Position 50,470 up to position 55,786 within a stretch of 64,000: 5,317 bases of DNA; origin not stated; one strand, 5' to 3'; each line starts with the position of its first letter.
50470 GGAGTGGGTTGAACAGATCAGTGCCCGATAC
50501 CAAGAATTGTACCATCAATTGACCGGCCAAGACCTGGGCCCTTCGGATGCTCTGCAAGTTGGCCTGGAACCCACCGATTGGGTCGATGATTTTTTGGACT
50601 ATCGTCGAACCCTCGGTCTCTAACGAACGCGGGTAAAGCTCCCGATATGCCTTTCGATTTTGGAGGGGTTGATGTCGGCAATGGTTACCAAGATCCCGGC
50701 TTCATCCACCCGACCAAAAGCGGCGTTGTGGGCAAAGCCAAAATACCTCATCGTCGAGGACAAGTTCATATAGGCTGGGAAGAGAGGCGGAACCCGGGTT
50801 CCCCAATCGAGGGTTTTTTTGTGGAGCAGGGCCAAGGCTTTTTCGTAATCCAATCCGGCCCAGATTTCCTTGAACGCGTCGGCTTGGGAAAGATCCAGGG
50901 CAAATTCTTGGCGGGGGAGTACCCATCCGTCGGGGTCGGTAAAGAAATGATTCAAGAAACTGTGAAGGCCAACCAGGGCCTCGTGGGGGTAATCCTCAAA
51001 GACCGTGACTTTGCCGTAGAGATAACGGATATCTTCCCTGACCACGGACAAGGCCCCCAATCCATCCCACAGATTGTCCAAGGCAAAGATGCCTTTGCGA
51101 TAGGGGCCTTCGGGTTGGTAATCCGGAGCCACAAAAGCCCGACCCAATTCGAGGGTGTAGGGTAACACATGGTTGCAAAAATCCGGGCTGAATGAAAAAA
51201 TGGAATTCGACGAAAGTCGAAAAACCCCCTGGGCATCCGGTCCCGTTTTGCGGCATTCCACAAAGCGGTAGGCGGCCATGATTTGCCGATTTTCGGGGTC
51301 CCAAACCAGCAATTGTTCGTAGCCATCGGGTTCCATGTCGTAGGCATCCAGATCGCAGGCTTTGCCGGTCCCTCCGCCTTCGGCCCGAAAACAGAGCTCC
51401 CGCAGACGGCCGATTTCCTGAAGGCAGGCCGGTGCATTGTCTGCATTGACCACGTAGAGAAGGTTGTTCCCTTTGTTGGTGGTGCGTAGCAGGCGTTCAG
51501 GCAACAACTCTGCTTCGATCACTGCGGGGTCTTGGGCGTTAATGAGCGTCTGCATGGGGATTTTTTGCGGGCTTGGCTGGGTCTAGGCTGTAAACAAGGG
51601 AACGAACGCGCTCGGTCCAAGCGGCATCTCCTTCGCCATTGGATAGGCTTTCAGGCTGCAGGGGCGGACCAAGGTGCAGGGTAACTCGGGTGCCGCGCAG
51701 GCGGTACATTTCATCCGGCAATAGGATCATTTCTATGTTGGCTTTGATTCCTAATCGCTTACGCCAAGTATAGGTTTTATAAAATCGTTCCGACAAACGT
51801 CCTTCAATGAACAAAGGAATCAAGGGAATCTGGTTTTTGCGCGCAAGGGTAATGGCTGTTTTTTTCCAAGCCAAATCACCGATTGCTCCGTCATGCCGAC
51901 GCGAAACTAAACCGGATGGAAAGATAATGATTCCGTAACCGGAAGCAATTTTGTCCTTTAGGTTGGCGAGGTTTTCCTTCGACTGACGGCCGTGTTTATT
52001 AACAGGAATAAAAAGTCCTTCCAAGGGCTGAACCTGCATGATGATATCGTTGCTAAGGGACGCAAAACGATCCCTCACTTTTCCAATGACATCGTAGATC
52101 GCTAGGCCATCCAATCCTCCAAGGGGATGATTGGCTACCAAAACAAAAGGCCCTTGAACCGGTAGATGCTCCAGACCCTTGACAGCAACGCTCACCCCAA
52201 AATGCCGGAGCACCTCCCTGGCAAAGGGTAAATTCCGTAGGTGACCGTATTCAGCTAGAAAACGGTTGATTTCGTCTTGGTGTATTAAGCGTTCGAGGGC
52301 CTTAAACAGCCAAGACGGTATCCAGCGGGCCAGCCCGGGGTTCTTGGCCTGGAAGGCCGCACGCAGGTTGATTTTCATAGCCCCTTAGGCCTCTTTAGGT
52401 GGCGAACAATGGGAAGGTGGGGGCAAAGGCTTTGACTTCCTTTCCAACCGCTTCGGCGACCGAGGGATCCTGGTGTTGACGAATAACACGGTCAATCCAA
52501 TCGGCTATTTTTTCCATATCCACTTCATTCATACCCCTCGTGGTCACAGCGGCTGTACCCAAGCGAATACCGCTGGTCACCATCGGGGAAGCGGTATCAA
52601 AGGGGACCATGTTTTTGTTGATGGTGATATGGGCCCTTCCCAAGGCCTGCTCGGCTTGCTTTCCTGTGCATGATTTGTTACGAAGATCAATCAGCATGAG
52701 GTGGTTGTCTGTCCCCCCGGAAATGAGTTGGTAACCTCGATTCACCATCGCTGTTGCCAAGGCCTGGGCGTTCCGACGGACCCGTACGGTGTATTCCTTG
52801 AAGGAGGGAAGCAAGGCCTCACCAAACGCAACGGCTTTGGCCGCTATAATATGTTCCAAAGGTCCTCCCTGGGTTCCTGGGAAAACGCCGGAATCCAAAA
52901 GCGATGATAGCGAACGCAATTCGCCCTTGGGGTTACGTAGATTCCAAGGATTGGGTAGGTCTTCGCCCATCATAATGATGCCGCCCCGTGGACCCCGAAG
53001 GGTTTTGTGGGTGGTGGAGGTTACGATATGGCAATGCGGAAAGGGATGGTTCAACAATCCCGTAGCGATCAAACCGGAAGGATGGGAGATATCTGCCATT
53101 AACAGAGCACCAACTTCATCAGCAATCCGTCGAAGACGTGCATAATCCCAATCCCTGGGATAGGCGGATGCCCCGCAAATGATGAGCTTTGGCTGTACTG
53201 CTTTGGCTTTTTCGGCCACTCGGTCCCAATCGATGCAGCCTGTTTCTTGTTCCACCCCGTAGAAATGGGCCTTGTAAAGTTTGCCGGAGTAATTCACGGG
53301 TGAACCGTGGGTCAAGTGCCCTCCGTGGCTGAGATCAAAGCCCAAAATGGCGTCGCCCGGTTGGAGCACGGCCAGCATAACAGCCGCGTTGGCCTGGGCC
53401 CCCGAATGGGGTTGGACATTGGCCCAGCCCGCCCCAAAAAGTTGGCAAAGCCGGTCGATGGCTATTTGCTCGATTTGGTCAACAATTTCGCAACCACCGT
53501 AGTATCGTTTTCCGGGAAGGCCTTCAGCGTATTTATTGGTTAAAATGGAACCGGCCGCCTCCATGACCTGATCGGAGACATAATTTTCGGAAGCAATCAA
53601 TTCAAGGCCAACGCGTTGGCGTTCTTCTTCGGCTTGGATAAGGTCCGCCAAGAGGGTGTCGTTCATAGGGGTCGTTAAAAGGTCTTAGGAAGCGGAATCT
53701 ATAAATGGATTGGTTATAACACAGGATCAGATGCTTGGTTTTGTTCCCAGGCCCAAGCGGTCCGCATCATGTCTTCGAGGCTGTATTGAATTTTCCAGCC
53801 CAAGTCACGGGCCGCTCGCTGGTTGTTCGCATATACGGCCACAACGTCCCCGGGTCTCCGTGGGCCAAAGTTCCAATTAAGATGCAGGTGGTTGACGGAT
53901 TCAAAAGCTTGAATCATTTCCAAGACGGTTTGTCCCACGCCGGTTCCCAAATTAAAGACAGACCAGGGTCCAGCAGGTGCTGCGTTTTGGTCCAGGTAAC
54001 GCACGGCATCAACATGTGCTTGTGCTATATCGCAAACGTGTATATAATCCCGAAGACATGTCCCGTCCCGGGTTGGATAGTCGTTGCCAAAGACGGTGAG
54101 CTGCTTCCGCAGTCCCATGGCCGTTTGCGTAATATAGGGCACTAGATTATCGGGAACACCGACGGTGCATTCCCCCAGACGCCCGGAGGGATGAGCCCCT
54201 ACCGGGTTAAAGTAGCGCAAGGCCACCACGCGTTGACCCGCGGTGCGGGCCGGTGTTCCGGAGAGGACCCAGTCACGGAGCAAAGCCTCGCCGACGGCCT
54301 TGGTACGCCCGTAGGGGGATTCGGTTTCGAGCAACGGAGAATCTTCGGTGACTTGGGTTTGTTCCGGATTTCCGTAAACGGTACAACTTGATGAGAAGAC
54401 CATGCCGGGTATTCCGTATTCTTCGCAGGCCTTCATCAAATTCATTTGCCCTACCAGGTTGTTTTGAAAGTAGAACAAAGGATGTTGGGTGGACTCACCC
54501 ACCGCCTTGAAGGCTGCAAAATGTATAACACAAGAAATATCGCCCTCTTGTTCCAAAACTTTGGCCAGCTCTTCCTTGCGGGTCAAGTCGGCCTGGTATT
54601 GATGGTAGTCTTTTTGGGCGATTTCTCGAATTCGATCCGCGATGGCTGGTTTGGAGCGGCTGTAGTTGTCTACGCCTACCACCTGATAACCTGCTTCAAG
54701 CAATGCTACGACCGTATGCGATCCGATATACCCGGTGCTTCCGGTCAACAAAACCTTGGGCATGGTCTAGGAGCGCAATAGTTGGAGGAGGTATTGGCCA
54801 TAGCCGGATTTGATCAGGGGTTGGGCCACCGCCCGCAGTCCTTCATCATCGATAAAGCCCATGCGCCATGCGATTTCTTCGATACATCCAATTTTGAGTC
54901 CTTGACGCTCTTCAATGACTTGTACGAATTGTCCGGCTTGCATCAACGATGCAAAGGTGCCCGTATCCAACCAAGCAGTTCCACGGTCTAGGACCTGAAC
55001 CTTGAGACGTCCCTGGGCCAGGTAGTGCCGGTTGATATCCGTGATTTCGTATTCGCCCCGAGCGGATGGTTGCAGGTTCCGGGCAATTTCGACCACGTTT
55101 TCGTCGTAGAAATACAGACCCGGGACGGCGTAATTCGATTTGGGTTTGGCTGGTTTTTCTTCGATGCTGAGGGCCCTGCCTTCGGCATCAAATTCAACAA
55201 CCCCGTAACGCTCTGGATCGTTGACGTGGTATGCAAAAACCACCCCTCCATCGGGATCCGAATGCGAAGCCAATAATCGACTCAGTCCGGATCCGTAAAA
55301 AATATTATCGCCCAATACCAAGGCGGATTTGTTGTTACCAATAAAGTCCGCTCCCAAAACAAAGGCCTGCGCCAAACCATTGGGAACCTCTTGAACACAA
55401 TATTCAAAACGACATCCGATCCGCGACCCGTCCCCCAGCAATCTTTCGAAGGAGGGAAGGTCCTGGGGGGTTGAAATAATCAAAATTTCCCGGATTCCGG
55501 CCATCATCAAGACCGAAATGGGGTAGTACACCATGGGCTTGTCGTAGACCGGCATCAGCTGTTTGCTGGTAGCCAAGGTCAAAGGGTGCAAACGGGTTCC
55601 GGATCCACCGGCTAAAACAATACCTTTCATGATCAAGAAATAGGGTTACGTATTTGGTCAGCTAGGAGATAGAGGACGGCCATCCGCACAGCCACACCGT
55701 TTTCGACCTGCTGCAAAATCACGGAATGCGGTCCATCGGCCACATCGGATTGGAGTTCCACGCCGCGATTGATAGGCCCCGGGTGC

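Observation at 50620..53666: Candidate lipoamino-acid (glycine/ornithine lipid) biosynthesis pair directly downstream of glyA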

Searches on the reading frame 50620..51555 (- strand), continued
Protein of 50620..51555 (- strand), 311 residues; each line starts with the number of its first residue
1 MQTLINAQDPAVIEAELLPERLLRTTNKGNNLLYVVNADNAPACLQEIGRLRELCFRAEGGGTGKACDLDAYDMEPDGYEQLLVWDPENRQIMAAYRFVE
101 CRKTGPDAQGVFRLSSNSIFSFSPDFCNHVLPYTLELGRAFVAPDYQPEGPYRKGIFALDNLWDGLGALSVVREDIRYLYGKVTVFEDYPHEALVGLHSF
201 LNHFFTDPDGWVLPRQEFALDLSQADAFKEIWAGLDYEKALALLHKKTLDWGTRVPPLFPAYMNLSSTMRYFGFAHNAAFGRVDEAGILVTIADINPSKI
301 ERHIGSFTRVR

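Call 48: list_cluster_members(proteins=[window:50620-51555:-, window:51539-52378:-, window:52395-53666:-, window:42477-43769:+, window:55633-56577:-])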
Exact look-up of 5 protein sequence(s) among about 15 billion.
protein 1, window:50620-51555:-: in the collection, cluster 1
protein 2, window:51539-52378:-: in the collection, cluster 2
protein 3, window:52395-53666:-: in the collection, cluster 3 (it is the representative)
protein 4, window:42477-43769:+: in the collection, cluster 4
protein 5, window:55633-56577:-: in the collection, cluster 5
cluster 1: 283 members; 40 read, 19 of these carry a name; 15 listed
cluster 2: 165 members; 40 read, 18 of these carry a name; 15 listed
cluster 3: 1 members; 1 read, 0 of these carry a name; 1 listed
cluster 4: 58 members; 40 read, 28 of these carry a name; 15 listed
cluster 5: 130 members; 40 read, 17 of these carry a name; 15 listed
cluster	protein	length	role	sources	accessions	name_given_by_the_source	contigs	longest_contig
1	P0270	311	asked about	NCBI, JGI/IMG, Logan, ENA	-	-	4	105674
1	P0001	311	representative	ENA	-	-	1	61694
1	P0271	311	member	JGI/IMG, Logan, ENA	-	hypothetical protein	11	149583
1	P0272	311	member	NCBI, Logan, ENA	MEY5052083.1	MAG: hypothetical protein RIS78_636 [Bacteroidota bacterium]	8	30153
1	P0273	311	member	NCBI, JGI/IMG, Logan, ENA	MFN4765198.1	MAG: GNAT family N-acetyltransferase [Bacteroidota bacterium]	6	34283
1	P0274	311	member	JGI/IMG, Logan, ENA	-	hypothetical protein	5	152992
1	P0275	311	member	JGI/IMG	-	hypothetical protein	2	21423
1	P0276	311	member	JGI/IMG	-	hypothetical protein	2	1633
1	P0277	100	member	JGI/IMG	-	hypothetical protein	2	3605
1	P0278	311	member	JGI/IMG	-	hypothetical protein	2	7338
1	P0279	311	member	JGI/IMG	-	hypothetical protein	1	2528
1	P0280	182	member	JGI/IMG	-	hypothetical protein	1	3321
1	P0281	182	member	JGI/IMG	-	hypothetical protein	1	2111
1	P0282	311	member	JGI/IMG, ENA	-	hypothetical protein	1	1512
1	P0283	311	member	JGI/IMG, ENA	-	hypothetical protein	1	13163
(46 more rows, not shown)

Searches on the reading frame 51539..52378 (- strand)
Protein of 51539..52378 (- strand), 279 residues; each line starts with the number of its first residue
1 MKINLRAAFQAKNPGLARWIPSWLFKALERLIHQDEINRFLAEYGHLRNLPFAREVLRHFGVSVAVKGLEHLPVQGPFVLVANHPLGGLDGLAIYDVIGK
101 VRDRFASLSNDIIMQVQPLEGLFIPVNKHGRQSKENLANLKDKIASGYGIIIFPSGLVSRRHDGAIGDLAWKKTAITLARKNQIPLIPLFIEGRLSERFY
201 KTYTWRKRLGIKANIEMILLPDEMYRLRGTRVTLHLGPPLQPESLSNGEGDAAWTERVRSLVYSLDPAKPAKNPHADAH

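Call 3: search_protein_families(library=pfam, proteins=[window:51539-52378:-], max_evalue=0.01)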
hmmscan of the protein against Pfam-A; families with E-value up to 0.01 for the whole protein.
window:51539-52378:- (279 aa): 2 families
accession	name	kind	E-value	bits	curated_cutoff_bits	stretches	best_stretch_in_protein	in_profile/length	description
PF19576.4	Acyltransf_2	-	6.9e-58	196.1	27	1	11-266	5-260/266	Acyltransferase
PF01553.26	Acyltransferase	-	5.6e-11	42.8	23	1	64-191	2-131/132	Acyltransferase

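Call 4: search_protein_families(library=ncbifam, proteins=[window:51539-52378:-], max_evalue=0.01)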
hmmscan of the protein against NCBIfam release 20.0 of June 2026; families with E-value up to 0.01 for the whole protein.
window:51539-52378:- (279 aa): 4 families
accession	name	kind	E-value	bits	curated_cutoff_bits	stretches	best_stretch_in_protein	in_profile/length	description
NF053697.1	LyGlyAclTfGlsABct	equivalog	9.9e-84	280.7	260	1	3-265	2-267/267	lyso-glycine lipid O-acyltransferase GlsA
NF052615.1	orn_lipid_OlsF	equivalog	2.1e-52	178.5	620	1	11-269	10-269/570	bifunctional ornithine lipid synthase OlsF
NF006386.0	PRK08633.1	equivalog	4.2e-08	31.4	1221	1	62-199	427-559/1147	acyl-[ACP]--phospholipid O-acyltransferase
TIGR00530.1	AGP_acyltrn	subfamily_domain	7.5e-07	29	102.95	1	61-191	1-129/130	1-acylglycerol-3-phosphate O-acyltransferase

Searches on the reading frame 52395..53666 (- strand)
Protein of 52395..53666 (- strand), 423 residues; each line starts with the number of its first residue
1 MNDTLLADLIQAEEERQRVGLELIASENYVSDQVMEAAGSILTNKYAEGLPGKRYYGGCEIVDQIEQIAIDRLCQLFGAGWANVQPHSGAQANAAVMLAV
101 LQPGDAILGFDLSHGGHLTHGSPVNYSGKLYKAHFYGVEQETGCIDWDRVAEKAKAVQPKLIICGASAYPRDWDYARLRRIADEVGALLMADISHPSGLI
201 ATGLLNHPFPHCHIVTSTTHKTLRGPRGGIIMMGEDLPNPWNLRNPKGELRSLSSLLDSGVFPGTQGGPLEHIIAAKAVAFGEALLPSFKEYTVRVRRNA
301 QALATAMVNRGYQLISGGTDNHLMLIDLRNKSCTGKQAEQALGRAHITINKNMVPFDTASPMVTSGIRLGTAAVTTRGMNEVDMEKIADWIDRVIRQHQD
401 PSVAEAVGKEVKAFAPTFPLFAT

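Call 3: search_protein_families(library=pfam, proteins=[window:52395-53666:-], max_evalue=0.01)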
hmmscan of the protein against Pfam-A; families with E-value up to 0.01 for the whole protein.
window:52395-53666:- (423 aa): 3 families
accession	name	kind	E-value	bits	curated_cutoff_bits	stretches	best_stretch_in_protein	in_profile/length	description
PF00464.25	SHMT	-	8.1e-162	538.8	27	1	2-391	4-399/399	Serine hydroxymethyltransferase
PF01212.27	Beta_elim_lyase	-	0.0011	18.8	27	0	37-156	10-120/288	Beta-eliminating lyase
PF00155.27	Aminotran_1_2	-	0.0014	18.3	19.7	1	82-381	67-356/361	Aminotransferase class I and II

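Call 4: search_protein_families(library=ncbifam, proteins=[window:52395-53666:-], max_evalue=0.01)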
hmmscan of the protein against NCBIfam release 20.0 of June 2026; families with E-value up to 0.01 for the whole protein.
window:52395-53666:- (423 aa): 7 families
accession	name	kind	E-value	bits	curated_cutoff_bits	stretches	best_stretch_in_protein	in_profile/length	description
NF000586.1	PRK00011.1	subfamily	3.4e-181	602.4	335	1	6-420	4-403/404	serine hydroxymethyltransferase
NF010094.0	PRK13580.1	equivalog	2e-128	429.1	735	2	106-405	170-455/496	glycine hydroxymethyltransferase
TIGR04506.1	F_threo_transal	equivalog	9.7e-36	123.7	650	1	6-409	6-392/609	fluorothreonine transaldolase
NF005394.0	PRK06939.1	equivalog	1.3e-06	27.5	460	1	84-338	106-342/397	glycine C-acetyltransferase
TIGR01825.1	gly_Cac_T_rel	subfamily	0.00017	20.4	535.4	1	81-204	94-214/385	BioF/Kbl family PLP-dependent acyltransferase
TIGR00858.1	bioF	equivalog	0.00022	20.1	426.45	1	43-232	48-232/365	8-amino-7-oxononanoate synthase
TIGR04427.1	PLP_DesI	equivalog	0.0012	18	650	1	135-235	116-214/390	dTDP-4-dehydro-6-deoxyglucose aminotransferase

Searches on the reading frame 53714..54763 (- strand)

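Call 3: search_protein_families(library=pfam, proteins=[window:53714-54763:-], max_evalue=0.01)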
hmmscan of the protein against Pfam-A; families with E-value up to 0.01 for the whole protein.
window:53714-54763:- (349 aa): 11 families
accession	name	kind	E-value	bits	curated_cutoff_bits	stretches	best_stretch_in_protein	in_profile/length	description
PF16363.11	GDP_Man_Dehyd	-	3.7e-51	175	27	1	5-334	1-330/332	GDP-mannose 4,6 dehydratase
PF01370.27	Epimerase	-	1.6e-46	159.1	20.9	1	4-263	1-234/240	NAD dependent epimerase/dehydratase family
PF01073.25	3Beta_HSD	-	3e-17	63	22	1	6-162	2-157/280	3-beta hydroxysteroid dehydrogenase/isomerase family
PF04321.23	RmlD_sub_bind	-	2.7e-14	53.4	27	1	3-166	2-140/287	RmlD substrate binding domain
PF02719.21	Polysacc_synt_2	-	3.4e-11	43.3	20.2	1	4-125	1-127/293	Polysaccharide biosynthesis protein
PF07993.18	NAD_binding_4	-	2.4e-07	30.6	20.1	1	6-166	1-192/258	Male sterility protein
PF13460.12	NAD_binding_10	-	1.9e-06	28.3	27.2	1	8-141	1-114/184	NAD(P)H-binding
PF00106.31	adh_short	-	3.1e-06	27.2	26.6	1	4-111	3-117/195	short chain dehydrogenase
PF08659.16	KR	-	3.7e-06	27.4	22.6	1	4-137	3-148/180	KR domain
PF05368.20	NmrA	-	4.6e-05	23.6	27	1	3-126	4-107/298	NmrA-like family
PF13561.12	adh_short_C2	-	0.002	18.2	27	1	13-114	8-116/236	Enoyl-(Acyl carrier protein) reductase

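Call 4: search_protein_families(library=ncbifam, proteins=[window:53714-54763:-], max_evalue=0.01)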
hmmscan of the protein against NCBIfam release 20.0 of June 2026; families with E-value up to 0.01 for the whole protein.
window:53714-54763:- (349 aa): 68 families (the best 25 are shown)
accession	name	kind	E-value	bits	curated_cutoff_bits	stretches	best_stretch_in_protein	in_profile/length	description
TIGR01179.1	galE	equivalog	2.6e-113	378.2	262.3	1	3-344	1-329/332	UDP-glucose 4-epimerase GalE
NF007956.0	PRK10675.1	subfamily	6.1e-100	334.6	394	1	3-343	2-332/338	UDP-glucose 4-epimerase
TIGR01181.1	dTDP_gluc_dehyt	equivalog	2.6e-29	102.3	365.1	1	3-342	1-313/321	dTDP-glucose 4,6-dehydratase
TIGR02197.1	heptose_epim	equivalog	9.5e-25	87.4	274.6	1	4-287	1-256/316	ADP-glyceromanno-heptose 6-epimerase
TIGR04180.1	EDH_00030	hypoth_equivalog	7.6e-23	81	475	1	4-327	1-296/297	NAD-dependent 4,6-dehydratase LegB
TIGR02622.1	CDP_4_6_dhtase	equivalog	1e-20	74.2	278.45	1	3-343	6-333/352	CDP-glucose 4,6-dehydratase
NF043036.1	ErythonDh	equivalog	5.2e-17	62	325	1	3-166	2-164/321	D-erythronate dehydrogenase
NF007582.0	PRK10217.1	equivalog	2.2e-15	56.6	698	1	1-340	1-331/355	dTDP-glucose 4,6-dehydratase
NF042422.1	oxyalk_red_OleD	equivalog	1.4e-12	47.7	580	1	3-266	2-227/329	2-alkyl-3-oxoalkanoate reductase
TIGR03466.1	HpnA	hypoth_equivalog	2.7e-12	46.2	367.65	1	3-168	2-158/327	hopanoid-associated sugar epimerase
NF047922.1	GDPFucSynFcl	equivalog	5.6e-12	45.7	500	1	55-340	34-301/308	GDP-L-fucose synthase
NF011728.1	PRK15181.1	equivalog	1.1e-11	44.3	760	1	4-250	18-245/348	Vi polysaccharide biosynthesis UDP-N-acetylglucosaminuronic acid C-4 epimerase TviC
TIGR01214.1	rmlD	equivalog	1.2e-11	44.3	224.05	1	3-166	1-139/285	dTDP-4-dehydrorhamnose reductase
NF042423.1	oxyalk_red_Shew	equivalog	1.8e-11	43.7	580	1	3-163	10-157/331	2-alkyl-3-oxoalkanoate reductase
NF007490.0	PRK10084.1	subfamily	1.2e-10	40.9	649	1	3-339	2-333/361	dTDP-glucose 4,6-dehydratase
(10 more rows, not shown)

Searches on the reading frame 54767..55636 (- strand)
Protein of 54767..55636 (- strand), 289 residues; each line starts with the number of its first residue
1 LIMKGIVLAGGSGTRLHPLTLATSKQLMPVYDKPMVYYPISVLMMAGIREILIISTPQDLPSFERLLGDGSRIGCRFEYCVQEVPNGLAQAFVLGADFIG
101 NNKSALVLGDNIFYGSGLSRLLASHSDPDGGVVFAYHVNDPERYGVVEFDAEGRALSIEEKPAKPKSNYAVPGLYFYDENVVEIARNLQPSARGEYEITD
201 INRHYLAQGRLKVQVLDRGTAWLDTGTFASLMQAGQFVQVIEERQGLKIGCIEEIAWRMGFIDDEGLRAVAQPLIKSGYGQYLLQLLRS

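Call 3: search_protein_families(library=pfam, proteins=[window:54767-55636:-], max_evalue=0.01)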
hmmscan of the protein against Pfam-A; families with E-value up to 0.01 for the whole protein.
window:54767-55636:- (289 aa): 2 families
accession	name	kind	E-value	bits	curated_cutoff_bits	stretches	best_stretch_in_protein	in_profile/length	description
PF00483.29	NTP_transferase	-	2.1e-73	247.4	21.2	1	4-238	1-242/245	Nucleotidyl transferase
PF12804.13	NTP_transf_3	-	1.4e-08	35.5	27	1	5-137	1-123/160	MobA-like NTP transferase domain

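Call 4: search_protein_families(library=ncbifam, proteins=[window:54767-55636:-], max_evalue=0.01)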
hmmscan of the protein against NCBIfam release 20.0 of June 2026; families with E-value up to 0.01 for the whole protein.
window:54767-55636:- (289 aa): 32 families (the best 25 are shown)
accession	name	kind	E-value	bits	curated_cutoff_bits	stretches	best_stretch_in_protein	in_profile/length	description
TIGR01207.1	rmlA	equivalog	1.5e-144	480.4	360.65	1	4-287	1-285/286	glucose-1-phosphate thymidylyltransferase RfbA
NF012024.0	PRK15480.1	equivalog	9.9e-134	445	588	1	3-288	4-290/292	glucose-1-phosphate thymidylyltransferase RfbA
TIGR01208.1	rmlA_long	equivalog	1.5e-55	188.5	320.25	1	4-238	1-234/353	glucose-1-phosphate thymidylyltransferase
TIGR03992.1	Arch_glmU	subfamily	7.8e-42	143.5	292.1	1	3-236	1-225/393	bifunctional sugar-1-phosphate nucleotidylyltransferase/acetyltransferase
NF041173.1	Sug_nt_acttase_Thmprot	equivalog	1.1e-29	103.6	600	1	3-254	1-241/405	bifunctional sugar-1-phosphate nucleotidylyltransferase/acetyltransferase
NF041313.1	UDPGP_AglF_Halo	equivalog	1.7e-29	103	400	1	3-210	1-207/234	UTP--glucose-1-phosphate uridylyltransferase AglF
NF052502.1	man1P_GTase_Rv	exception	3.7e-28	98.4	440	1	5-234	3-226/352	mannose-1-phosphate guanylyltransferase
TIGR01099.1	galU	equivalog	1.1e-21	77.7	326.8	2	75-216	94-245/261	UTP--glucose-1-phosphate uridylyltransferase GalU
NF045761.1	NAMPUrTaseMurU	equivalog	1.1e-16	61.4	250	1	3-234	1-223/226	N-acetylmuramate alpha-1-phosphate uridylyltransferase MurU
NF003670.0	PRK05293.1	equivalog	2.3e-13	49.9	470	1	5-249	7-267/382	glucose-1-phosphate adenylyltransferase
TIGR02091.1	glgC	equivalog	5.1e-13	48.8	424.9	1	5-235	3-256/364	glucose-1-phosphate adenylyltransferase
NF010938.0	PRK14358.1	equivalog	5.4e-11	41.7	500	1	6-210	11-215/481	bifunctional N-acetylglucosamine-1-phosphate uridyltransferase/glucosamine-1-phosphate acetyltransferase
NF049965.1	GlMnHpPGnyltfHddC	equivalog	1.4e-10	41.2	300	1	3-183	1-173/221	D-glycero-D-manno-heptose 1-phosphate guanosyltransferase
TIGR01173.1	glmU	equivalog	3.2e-10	39.5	366.85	1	5-210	3-207/452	bifunctional UDP-N-acetylglucosamine diphosphorylase/glucosamine-1-phosphate N-acetyltransferase GlmU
NF009928.0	PRK13389.1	equivalog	4.1e-10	39.3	548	1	3-55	9-61/302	UTP--glucose-1-phosphate uridylyltransferase GalU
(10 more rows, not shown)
